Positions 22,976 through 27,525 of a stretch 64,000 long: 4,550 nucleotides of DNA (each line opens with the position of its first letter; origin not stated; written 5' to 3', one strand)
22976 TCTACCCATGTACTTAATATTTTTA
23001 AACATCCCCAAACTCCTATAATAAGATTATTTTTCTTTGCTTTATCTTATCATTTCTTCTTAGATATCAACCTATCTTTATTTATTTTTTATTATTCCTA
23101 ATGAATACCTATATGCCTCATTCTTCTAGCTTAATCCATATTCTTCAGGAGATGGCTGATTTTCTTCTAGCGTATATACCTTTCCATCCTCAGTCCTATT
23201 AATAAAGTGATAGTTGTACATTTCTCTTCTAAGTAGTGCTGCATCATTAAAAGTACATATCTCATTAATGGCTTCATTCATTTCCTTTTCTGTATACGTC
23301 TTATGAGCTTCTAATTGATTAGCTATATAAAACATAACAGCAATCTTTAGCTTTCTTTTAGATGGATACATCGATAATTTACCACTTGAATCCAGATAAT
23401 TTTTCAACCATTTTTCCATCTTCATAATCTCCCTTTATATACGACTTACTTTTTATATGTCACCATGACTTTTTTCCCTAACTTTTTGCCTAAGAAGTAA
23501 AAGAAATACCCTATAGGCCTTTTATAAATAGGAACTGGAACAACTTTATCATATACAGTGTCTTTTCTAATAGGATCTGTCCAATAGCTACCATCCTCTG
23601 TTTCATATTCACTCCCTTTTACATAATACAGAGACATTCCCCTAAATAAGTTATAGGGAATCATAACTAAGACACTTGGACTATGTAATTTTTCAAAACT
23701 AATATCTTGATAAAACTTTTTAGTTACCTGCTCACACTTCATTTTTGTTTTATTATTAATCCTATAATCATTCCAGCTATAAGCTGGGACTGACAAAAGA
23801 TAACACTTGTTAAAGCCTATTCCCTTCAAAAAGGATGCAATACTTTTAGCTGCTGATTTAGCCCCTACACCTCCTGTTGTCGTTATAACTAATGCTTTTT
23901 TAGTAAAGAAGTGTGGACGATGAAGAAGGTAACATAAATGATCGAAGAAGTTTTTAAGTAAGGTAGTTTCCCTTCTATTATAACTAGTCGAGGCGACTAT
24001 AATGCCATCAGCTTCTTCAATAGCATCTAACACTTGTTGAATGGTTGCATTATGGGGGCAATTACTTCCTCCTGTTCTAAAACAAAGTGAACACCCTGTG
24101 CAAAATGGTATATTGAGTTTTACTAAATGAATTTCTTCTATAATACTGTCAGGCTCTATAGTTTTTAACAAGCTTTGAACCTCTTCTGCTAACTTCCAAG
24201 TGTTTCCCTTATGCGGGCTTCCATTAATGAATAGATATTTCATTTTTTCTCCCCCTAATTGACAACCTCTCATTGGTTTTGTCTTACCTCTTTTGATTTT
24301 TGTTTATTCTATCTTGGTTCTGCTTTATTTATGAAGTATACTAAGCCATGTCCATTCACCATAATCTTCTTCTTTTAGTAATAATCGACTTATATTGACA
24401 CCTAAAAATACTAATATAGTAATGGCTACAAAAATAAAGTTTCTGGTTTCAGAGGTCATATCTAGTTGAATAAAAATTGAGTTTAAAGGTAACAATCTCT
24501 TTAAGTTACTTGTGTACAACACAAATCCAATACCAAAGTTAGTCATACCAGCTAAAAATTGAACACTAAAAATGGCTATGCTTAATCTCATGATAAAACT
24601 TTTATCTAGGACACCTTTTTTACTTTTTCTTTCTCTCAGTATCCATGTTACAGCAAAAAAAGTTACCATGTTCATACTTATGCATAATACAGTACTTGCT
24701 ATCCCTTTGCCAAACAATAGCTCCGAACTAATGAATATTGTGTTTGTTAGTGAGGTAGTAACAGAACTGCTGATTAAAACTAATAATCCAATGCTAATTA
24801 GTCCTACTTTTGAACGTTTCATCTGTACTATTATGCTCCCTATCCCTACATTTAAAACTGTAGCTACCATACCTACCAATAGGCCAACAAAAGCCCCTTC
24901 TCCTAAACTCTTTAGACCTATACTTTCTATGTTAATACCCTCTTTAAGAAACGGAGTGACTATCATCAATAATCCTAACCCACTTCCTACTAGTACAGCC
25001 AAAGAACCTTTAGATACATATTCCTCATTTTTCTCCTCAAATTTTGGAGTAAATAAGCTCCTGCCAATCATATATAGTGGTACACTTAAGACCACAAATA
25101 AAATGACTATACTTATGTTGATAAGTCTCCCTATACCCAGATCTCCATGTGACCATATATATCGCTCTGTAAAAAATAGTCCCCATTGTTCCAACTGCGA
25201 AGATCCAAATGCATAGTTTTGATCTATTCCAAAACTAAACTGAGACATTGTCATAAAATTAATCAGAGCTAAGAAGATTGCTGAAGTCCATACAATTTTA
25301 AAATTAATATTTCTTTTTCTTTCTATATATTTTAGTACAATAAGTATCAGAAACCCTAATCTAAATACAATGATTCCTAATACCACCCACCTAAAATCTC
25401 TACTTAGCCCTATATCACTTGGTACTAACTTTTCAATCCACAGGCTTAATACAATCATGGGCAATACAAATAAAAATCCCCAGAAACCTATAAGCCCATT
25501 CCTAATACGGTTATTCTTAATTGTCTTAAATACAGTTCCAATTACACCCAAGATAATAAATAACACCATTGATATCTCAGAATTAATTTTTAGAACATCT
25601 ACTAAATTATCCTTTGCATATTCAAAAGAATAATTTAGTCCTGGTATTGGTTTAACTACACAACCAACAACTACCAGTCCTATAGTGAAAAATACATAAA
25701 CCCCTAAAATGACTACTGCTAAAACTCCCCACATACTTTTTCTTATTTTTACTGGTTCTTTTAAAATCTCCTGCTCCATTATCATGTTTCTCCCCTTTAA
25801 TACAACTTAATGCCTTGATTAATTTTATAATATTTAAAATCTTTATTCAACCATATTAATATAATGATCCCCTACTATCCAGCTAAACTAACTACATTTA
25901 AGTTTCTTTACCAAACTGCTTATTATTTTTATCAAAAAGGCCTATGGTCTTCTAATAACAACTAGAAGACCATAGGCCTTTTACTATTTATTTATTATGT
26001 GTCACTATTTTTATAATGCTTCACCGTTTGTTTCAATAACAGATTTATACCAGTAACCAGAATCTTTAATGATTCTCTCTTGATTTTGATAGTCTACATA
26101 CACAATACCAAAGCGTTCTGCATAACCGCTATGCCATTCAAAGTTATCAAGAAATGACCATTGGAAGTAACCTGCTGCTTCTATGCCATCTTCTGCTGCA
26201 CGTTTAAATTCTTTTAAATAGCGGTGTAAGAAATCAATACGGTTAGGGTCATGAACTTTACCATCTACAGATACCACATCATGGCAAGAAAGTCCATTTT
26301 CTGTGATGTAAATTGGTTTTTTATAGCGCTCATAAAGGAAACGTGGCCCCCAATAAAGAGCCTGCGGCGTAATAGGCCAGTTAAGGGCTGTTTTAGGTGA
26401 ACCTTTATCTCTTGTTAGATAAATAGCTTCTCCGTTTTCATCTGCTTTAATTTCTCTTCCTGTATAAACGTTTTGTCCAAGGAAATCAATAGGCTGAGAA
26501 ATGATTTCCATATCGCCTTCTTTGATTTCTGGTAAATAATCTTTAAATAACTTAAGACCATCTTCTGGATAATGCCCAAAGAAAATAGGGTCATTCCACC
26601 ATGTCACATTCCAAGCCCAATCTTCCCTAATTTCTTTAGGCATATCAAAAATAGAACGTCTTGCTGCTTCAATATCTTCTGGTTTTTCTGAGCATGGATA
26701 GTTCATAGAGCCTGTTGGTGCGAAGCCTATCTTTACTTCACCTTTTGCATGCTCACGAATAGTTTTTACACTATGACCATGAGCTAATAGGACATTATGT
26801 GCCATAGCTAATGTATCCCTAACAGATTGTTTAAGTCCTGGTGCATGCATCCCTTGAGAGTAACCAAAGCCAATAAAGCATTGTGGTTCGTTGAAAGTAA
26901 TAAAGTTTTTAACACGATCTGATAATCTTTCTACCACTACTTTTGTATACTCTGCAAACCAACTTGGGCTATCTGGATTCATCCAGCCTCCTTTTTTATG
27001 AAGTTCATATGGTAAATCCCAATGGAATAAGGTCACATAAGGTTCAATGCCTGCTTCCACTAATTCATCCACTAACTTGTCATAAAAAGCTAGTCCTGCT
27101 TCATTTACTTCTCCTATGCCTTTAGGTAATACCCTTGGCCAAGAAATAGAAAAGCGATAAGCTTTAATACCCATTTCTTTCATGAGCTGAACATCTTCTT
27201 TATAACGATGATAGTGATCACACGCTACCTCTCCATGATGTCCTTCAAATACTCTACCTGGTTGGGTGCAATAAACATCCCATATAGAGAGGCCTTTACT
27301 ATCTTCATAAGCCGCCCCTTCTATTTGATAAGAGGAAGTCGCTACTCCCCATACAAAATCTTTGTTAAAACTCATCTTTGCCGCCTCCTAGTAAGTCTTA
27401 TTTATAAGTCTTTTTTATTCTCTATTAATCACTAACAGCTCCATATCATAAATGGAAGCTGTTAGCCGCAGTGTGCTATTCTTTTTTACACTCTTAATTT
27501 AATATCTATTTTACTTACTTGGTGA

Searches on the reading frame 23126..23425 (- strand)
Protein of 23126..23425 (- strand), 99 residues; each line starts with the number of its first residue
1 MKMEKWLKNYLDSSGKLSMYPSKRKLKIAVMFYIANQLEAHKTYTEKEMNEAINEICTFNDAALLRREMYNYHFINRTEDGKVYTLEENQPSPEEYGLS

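Call 87: search_protein_families(library=pfam, proteins=[window:23126-23425:-], max_evalue=0.00001)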
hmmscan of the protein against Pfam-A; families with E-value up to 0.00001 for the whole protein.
window:23126-23425:- (99 aa): 1 family
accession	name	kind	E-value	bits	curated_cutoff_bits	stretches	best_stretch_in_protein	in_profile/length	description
PF09860.14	DUF2087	-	3.4e-23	82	22.4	1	16-85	1-68/69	Uncharacterized protein conserved in bacteria (DUF2087)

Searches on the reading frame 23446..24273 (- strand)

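Call 87: search_protein_families(library=pfam, proteins=[window:23446-24273:-], max_evalue=0.00001)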
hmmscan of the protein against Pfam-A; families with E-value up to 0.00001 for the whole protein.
window:23446-24273:- (275 aa): 2 families
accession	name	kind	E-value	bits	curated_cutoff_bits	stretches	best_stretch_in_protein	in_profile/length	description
PF03358.20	FMN_red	-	2.3e-20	73.1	24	1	11-147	1-133/152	NADPH-dependent FMN reductase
PF02525.22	Flavodoxin_2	-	3e-11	43.9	27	1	11-141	1-142/198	Flavodoxin-like fold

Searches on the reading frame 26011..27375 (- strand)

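Call 88: search_protein_families(library=pfam, proteins=[window:26011-27375:-], max_evalue=0.00001)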
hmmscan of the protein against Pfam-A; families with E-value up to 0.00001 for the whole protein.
window:26011-27375:- (454 aa): 1 family
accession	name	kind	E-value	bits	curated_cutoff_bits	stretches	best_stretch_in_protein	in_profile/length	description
PF00232.24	Glyco_hydro_1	-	2.4e-159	531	22.6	1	2-451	4-452/453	Glycosyl hydrolase family 1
